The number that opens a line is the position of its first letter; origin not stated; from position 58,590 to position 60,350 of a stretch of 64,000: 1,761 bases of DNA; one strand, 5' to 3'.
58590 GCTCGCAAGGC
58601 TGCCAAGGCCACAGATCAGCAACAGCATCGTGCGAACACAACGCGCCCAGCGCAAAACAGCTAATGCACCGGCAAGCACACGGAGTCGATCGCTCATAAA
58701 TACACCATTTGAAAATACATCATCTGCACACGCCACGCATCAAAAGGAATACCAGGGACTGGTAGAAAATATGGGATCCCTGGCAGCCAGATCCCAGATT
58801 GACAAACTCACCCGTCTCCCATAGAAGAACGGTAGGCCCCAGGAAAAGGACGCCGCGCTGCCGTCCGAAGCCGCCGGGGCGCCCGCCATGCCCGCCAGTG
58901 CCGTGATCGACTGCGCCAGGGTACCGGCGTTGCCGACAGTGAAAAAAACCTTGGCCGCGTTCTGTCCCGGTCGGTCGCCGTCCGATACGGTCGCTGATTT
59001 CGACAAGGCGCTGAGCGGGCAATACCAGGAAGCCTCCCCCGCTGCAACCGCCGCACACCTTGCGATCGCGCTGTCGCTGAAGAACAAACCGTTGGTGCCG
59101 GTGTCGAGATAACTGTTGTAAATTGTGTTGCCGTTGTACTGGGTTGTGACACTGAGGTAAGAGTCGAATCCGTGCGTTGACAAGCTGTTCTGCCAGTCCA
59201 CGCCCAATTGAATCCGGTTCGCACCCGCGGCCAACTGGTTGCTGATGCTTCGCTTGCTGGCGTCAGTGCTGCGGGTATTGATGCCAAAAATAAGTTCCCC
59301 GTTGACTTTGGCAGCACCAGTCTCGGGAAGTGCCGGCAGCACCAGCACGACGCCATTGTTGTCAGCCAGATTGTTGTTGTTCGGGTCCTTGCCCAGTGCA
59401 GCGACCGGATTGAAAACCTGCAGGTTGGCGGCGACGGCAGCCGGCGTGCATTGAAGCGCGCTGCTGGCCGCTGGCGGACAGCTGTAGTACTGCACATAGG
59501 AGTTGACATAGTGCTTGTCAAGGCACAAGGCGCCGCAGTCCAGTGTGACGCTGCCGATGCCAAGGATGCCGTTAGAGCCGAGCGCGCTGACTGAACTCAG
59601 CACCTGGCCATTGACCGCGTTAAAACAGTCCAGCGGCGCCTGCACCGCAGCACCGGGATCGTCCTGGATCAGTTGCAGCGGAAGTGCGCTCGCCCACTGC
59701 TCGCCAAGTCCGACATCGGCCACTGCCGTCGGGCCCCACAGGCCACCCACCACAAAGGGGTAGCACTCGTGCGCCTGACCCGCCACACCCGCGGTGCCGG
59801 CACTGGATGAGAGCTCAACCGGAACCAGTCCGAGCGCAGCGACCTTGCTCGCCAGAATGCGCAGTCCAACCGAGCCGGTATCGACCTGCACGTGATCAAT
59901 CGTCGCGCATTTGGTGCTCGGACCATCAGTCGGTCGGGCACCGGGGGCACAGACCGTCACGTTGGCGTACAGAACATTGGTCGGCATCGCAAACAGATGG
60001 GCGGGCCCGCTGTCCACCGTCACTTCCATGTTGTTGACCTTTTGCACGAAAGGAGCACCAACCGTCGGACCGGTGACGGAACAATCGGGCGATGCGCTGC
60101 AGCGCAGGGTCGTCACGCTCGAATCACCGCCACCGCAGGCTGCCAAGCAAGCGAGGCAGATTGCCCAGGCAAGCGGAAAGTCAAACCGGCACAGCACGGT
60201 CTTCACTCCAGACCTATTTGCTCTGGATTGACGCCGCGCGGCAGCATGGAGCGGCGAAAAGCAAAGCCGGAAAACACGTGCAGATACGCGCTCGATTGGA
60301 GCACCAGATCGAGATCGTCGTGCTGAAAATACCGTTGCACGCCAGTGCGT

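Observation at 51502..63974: Compact envelope gene cluster with the parts list of a trans-envelope redox conduit, in an arrangement I do not recognise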

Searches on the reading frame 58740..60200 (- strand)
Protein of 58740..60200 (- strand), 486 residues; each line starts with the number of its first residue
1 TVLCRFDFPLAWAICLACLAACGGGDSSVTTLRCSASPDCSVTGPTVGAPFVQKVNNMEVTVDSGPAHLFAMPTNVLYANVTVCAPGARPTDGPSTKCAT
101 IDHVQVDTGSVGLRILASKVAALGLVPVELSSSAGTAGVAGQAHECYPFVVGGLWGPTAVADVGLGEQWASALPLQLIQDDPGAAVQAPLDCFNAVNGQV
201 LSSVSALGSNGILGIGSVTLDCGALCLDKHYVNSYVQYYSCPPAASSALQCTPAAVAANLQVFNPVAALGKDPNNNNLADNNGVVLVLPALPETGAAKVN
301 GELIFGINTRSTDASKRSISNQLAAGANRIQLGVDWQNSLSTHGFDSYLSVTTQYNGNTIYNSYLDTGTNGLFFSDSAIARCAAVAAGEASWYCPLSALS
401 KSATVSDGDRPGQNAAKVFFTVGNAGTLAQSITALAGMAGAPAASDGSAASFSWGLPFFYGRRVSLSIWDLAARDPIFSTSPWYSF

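Call 4: search_protein_families(library=pfam, proteins=[window:58740-60200:-], max_evalue=0.01)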
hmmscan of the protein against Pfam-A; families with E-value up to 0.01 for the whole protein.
window:58740-60200:- (486 aa): 1 family
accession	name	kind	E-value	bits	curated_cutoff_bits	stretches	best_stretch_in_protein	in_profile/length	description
PF11925.13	DUF3443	-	1e-84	285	25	1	55-470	4-354/367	Protein of unknown function (DUF3443)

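Call 5: search_protein_families(library=ncbifam, proteins=[window:58740-60200:-], max_evalue=0.01)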
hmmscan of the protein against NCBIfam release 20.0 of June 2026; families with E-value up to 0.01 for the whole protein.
window:58740-60200:- (486 aa): 0 families

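Call 31: find_homologous_proteins(query=window:58740-60200:-)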
Query window:58740-60200:- (486 aa): 2417 proteins with E <= 0.001 among 8000 candidates; the best 120 are listed.
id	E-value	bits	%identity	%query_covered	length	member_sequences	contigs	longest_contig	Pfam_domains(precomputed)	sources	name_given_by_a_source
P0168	0.0e+0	1083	100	100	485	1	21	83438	PF11925.14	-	-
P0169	2.9e-281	951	88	100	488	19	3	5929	PF11925.14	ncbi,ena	-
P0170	1.7e-254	863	81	95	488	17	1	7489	PF11925.14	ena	-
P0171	4.2e-252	855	90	88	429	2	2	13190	PF11925.14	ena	-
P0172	2.3e-237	807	77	96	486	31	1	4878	PF11925.14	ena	-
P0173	8.4e-235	798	74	98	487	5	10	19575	PF11925.14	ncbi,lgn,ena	-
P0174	1.2e-232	791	74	100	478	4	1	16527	PF11925.14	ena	-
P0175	1.2e-231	788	73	98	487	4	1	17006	PF11925.14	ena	-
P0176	9.3e-218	742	72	96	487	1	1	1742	PF11925.14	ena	-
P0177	4.3e-178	611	63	98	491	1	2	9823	PF11925.14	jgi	jgi:hypothetical protein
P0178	1.0e-165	570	65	88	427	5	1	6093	PF11925.14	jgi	jgi:hypothetical protein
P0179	3.9e-165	568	63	90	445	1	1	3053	PF11925.14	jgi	jgi:hypothetical protein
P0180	6.2e-163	561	60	98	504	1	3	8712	PF11925.14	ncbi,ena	-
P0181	5.7e-161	555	59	98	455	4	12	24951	PF11925.14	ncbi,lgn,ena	-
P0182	2.6e-160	552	59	96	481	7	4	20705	PF11925.14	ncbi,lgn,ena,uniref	ncbi:MAG: DUF3443 family protein [Rhodoferax sp.]|uniref:DUF3443 family protein n=1 Tax=Rhodoferax s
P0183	1.1e-154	534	76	67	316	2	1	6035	PF11925.14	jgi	jgi:hypothetical protein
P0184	2.2e-147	510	58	97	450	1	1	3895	PF11925.14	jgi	jgi:hypothetical protein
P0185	1.3e-142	494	63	79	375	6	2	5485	PF11925.14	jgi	jgi:hypothetical protein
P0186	1.7e-141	490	55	97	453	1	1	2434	PF11925.14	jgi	jgi:hypothetical protein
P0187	4.3e-140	486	55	95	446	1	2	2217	PF11925.14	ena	-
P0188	1.0e-139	485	57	97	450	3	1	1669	PF11925.14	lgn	-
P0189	5.2e-138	479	52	99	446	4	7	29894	PF11925.14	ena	-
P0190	3.4e-137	476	54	96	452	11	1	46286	PF11925.14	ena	-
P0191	4.2e-137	476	54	98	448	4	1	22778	PF11925.14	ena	-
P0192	5.4e-136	472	53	98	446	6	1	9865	PF11925.14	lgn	-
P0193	1.6e-135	471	56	98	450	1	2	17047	PF11925.14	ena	-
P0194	6.3e-135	469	54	97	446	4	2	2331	PF11925.14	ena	-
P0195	6.4e-135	469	54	99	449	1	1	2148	PF11925.14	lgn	-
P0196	1.9e-134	467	55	96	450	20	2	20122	PF11925.14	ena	-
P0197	2.1e-134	467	52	100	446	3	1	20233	PF11925.14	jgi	jgi:hypothetical protein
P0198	2.1e-134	467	54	98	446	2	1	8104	PF11925.14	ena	-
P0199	7.5e-132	459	53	98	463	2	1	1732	PF11925.14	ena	-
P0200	1.3e-130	455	54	95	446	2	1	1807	PF11925.14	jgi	-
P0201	9.1e-130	452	53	99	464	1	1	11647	PF11925.14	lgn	-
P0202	4.2e-126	440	52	98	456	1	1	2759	PF11925.14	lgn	-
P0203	5.1e-126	439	51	98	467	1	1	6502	PF11925.14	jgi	jgi:hypothetical protein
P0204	6.6e-125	436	51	97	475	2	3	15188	PF11925.14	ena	-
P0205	8.7e-125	435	50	96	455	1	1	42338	PF11925.14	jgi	jgi:hypothetical protein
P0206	1.0e-124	435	51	96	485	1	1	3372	PF11925.14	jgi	jgi:hypothetical protein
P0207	1.1e-124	435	50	98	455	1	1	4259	PF11925.14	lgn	-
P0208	8.3e-124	432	52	91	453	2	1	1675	PF11925.14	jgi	jgi:hypothetical protein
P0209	2.7e-123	430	52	96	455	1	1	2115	PF11925.14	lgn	-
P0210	4.1e-122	426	53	90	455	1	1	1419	PF11925.14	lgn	-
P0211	4.2e-122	426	52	91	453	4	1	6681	PF11925.14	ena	-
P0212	5.0e-122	426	51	91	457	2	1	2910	PF11925.14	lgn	-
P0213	1.4e-121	425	51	91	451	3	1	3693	PF11925.14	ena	-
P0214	9.5e-121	422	51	93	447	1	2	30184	PF11925.14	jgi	jgi:hypothetical protein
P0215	1.2e-120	422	48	99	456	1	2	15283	PF11925.14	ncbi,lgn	-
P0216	1.4e-120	421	50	97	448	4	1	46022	PF11925.14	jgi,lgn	jgi:hypothetical protein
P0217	2.2e-120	421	49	100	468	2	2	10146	PF11925.14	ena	-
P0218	3.7e-120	420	50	97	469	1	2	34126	PF11925.14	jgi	jgi:hypothetical protein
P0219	4.0e-120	420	51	88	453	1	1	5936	PF11925.14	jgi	jgi:hypothetical protein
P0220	7.1e-120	419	49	95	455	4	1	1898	PF11925.14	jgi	jgi:hypothetical protein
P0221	2.3e-119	417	52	94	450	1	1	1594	PF11925.14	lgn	-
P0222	2.7e-119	417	49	97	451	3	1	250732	PF11925.14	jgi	jgi:Protein of unknown function (DUF3443)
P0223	3.5e-117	410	50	92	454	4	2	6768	PF11925.14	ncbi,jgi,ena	jgi:hypothetical protein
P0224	1.0e-116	409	50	95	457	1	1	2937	PF11925.14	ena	-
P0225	1.4e-115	405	50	100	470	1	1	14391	PF11925.14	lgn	-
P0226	1.7e-115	405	48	95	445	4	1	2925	PF11925.14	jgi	jgi:hypothetical protein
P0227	2.0e-115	404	48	97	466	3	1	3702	PF11925.14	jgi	-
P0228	1.7e-114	401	48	97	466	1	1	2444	PF11925.14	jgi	jgi:hypothetical protein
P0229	3.5e-114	400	49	91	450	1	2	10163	PF11925.14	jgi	jgi:hypothetical protein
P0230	4.2e-114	400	60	67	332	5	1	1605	PF11925.14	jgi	jgi:hypothetical protein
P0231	4.9e-114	400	48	98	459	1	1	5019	PF11925.14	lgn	-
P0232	1.3e-113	399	48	97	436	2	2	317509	PF11925.14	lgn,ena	-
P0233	4.3e-113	397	51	91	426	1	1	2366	PF11925.14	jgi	jgi:hypothetical protein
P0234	6.5e-113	396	51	95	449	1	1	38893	PF11925.14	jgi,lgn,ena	-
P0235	1.5e-112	395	48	95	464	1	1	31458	PF11925.14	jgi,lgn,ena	-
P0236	2.0e-112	395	49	99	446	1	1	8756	PF11925.14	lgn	-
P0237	9.5e-112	392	47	96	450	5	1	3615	PF11925.14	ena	-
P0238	1.5e-111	392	48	96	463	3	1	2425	PF11925.14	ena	-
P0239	7.1e-111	389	50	97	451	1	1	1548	PF11925.14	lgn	-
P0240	1.1e-110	389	48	98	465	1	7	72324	PF11925.14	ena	-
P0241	1.1e-110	389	49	88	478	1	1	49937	PF11925.14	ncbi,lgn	-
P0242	1.2e-110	389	48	97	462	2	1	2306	PF11925.14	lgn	-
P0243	1.6e-110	388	48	100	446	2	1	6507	PF11925.14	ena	-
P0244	1.1e-109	386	48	97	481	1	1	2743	PF11925.14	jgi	jgi:Protein of unknown function (DUF3443)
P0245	1.8e-109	385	46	97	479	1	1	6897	PF11925.14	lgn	-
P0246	2.1e-109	385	48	96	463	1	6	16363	PF11925.14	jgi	jgi:hypothetical protein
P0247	3.8e-109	384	49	98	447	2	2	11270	PF11925.14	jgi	-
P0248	4.0e-109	384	48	99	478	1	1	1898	PF11925.14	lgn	-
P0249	9.1e-109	382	50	89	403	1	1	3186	PF11925.14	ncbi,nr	ncbi:MAG: DUF3443 family protein, partial [Rhodoferax sp.]|nr:DUF3443 family protein [Rhodoferax sp.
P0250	1.5e-108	382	49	96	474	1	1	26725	PF11925.14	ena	-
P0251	4.7e-108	380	48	97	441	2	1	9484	PF11925.14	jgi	jgi:hypothetical protein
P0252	3.8e-107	377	48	96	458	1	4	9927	PF11925.14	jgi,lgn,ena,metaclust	metaclust:\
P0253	1.0e-106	376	48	98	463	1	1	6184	PF11925.14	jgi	jgi:hypothetical protein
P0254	1.6e-106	375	47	98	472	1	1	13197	PF11925.14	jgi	-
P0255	4.0e-106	374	47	97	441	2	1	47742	PF11925.14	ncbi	-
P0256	1.4e-105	372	48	96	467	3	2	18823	PF11925.14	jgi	jgi:hypothetical protein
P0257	2.9e-105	371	46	96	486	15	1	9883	PF11925.14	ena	-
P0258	3.7e-105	371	49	90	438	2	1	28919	PF11925.14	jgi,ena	-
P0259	3.8e-105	371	47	96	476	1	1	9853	PF11925.14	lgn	-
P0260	4.6e-105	370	48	91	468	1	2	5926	PF11925.14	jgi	jgi:hypothetical protein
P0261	8.9e-105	369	47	91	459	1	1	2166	PF11925.14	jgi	jgi:hypothetical protein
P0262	9.7e-105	369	48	91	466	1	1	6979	PF11925.14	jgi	jgi:hypothetical protein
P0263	2.2e-104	368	46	98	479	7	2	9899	PF11925.14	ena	-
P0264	2.9e-104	368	48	88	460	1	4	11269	PF11925.14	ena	-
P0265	1.0e-103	366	46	99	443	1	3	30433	PF11925.14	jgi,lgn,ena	-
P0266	1.2e-103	366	48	96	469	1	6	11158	PF11925.14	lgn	-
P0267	1.2e-103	366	48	97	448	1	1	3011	PF11925.14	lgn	-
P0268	1.4e-103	365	48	91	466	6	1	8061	PF11925.14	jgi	jgi:hypothetical protein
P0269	1.4e-103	365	46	93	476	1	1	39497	PF11925.14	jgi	jgi:hypothetical protein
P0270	1.6e-103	365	48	96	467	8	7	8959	PF11925.14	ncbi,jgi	ncbi:MAG: hypothetical protein RL302_1306 [Pseudomonadota bacterium]|jgi:Protein of unknown function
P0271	2.6e-103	365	46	100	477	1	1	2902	PF11925.14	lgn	-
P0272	2.7e-103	364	48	96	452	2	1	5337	PF11925.14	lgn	-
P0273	2.7e-103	364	47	96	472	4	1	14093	PF11925.14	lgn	-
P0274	3.3e-103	364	45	98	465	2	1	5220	PF11925.14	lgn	-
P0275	2.7e-102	361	47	98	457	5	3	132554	PF11925.14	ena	-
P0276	6.3e-102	360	48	91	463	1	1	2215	PF11925.14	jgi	jgi:hypothetical protein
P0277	1.1e-101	359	46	97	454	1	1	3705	PF11925.14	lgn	-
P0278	6.4e-101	357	45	90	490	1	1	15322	PF11925.14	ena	-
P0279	1.0e-100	356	46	96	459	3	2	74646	PF11925.14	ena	-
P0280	1.5e-100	355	46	91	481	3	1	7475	PF11925.14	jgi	jgi:hypothetical protein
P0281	2.8e-100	355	46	100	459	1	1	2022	PF11925.14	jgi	jgi:hypothetical protein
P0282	3.3e-100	354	45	91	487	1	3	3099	PF11925.14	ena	-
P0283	3.4e-100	354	47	91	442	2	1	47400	PF11925.14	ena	-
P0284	4.2e-100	354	47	91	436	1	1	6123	PF11925.14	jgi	jgi:hypothetical protein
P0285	1.5e-99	352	45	96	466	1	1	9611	PF11925.14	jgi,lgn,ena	-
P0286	1.6e-99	352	47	90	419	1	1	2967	PF11925.14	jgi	jgi:hypothetical protein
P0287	2.5e-99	351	48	90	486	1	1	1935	PF11925.14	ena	-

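Call 32: find_encoding_contigs(protein=P0232, flank=9000, max_places=1)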
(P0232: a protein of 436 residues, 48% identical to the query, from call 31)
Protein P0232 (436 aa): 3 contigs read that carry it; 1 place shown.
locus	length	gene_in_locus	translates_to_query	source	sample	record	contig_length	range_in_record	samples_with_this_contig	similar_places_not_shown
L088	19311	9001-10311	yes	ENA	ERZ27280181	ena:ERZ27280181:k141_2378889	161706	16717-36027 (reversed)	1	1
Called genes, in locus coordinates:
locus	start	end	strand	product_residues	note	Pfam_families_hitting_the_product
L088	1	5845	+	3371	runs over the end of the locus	PF02085:Cytochrom_CIII (faint), PF14522:Cytochrome_C7 (faint), PF14537:Cytochrom_c3_2 (faint), PF22113:Mtrc-MtrF_II-IV_dom (weak)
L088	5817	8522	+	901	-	-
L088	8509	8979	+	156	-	PF11005:DUF2844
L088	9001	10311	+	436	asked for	PF11925:DUF3443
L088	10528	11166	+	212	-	PF01578:Cytochrom_C_asm, PF27518:CcmC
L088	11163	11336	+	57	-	PF04995:CcmD (weak)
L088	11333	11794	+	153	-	PF03100:CcmE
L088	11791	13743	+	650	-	PF01578:Cytochrom_C_asm, PF16327:CcmF_C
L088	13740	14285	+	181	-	PF00578:AhpC-TSA, PF08534:Redoxin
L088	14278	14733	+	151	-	PF03918:CcmH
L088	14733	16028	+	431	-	PF00037:Fer4 (weak), PF12797:Fer4_2 (weak), PF12837:Fer4_6 (weak), PF13237:Fer4_10, PF14697:Fer4_21, PF12838:Fer4_7 (weak), PF07992:Pyr_redox_2, PF13738:Pyr_redox_3, +5 more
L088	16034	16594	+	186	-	-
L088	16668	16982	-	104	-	PF01797:Y1_Tnp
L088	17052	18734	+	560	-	PF27142:Aq_aa04, PF07282:Cas12f1-like_TNB (weak)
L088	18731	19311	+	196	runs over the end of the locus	PF00702:Hydrolase (weak)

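Call 33: find_encoding_contigs(protein=P0190, flank=9000, max_places=1)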
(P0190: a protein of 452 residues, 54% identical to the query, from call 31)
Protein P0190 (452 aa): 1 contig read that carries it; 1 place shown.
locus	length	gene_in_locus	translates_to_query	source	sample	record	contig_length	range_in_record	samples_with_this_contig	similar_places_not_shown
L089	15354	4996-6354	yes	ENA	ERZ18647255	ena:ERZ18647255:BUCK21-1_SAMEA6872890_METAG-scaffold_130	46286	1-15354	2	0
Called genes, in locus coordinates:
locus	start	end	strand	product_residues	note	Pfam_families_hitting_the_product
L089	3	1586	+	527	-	?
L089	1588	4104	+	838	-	-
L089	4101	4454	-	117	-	PF02517:Rce1-like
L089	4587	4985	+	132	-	PF11005:DUF2844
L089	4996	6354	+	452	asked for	PF11925:DUF3443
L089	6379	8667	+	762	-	PF25852:DUF6242_C (faint)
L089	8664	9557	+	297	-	-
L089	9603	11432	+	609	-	PF02085:Cytochrom_CIII (faint), PF22113:Mtrc-MtrF_II-IV_dom (faint), PF14522:Cytochrome_C7 (faint), PF14537:Cytochrom_c3_2 (faint)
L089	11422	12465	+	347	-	PF23914:TPR_CcmH_CycH, PF23892:Ig_CycH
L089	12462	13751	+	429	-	PF00037:Fer4 (faint), PF12797:Fer4_2 (faint), PF13237:Fer4_10, PF14697:Fer4_21 (weak), PF12838:Fer4_7 (weak), PF03486:HI0933_like (faint), PF07992:Pyr_redox_2, PF13738:Pyr_redox_3, +3 more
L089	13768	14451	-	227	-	PF07238:PilZ (weak)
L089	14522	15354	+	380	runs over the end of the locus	PF01266:DAO, PF13450:NAD_binding_8 (weak)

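Call 34: find_encoding_contigs(protein=P0275, flank=9000, max_places=1)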
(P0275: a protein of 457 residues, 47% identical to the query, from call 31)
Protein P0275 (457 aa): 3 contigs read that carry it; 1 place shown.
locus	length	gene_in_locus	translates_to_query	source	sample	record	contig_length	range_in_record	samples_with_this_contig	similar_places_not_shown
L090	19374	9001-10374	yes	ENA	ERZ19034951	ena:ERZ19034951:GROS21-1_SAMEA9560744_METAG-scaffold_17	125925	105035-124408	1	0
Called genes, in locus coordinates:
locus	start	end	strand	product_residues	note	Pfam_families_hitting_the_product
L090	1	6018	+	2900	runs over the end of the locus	PF02085:Cytochrom_CIII (faint), PF14522:Cytochrome_C7 (faint), PF14537:Cytochrom_c3_2 (faint), PF22113:Mtrc-MtrF_II-IV_dom (weak)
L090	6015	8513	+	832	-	-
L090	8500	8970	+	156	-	PF11005:DUF2844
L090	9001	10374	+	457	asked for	PF11925:DUF3443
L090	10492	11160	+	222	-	PF00005:ABC_tran, PF13304:AAA_21 (faint)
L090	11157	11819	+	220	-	PF03379:CcmB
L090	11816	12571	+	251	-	PF01578:Cytochrom_C_asm, PF27518:CcmC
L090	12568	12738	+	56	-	PF04995:CcmD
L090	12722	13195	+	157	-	PF03100:CcmE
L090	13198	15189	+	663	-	PF01578:Cytochrom_C_asm, PF16327:CcmF_C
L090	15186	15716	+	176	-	PF00578:AhpC-TSA, PF08534:Redoxin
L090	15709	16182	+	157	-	PF03918:CcmH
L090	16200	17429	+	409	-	PF23914:TPR_CcmH_CycH, PF13428:TPR_14 (faint), PF07719:TPR_2 (faint), PF13431:TPR_17 (faint), PF13432:TPR_16 (faint), PF23892:Ig_CycH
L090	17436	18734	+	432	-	PF00037:Fer4 (faint), PF12797:Fer4_2 (faint), PF12837:Fer4_6 (weak), PF13237:Fer4_10, PF14697:Fer4_21 (weak), PF12838:Fer4_7 (weak), PF07992:Pyr_redox_2, PF13738:Pyr_redox_3, +8 more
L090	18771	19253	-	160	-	PF00255:GSHPx, PF00578:AhpC-TSA (weak)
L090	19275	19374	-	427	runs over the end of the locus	PF07690:MFS_1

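Call 41: search_solved_structures(query=window:58740-60200:-, max_evalue=10, show_alignments=1)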
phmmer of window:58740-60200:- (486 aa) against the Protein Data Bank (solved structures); distinct sequences matched with E-value up to 10: 6.
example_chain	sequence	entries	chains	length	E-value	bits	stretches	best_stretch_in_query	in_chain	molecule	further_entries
9nr7_F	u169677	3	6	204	1.1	11.1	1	416-462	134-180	Voltage-dependent calcium channel gamma-2 subunit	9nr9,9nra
9dhp_E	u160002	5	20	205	1.2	11.1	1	416-462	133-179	Voltage-dependent calcium channel gamma-2 subunit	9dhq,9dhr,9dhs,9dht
9e4y_E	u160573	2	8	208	1.2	11.1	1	416-462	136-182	Voltage-dependent calcium channel gamma-2 subunit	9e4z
8vhv_A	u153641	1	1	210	1.2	11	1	416-462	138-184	Voltage-dependent calcium channel gamma-2 subunit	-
9p9b_H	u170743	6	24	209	1.2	11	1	416-462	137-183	Voltage-dependent calcium channel gamma-2 subunit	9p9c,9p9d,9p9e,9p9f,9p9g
2qkp_A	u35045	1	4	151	1.3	10.9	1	209-271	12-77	Uncharacterized protein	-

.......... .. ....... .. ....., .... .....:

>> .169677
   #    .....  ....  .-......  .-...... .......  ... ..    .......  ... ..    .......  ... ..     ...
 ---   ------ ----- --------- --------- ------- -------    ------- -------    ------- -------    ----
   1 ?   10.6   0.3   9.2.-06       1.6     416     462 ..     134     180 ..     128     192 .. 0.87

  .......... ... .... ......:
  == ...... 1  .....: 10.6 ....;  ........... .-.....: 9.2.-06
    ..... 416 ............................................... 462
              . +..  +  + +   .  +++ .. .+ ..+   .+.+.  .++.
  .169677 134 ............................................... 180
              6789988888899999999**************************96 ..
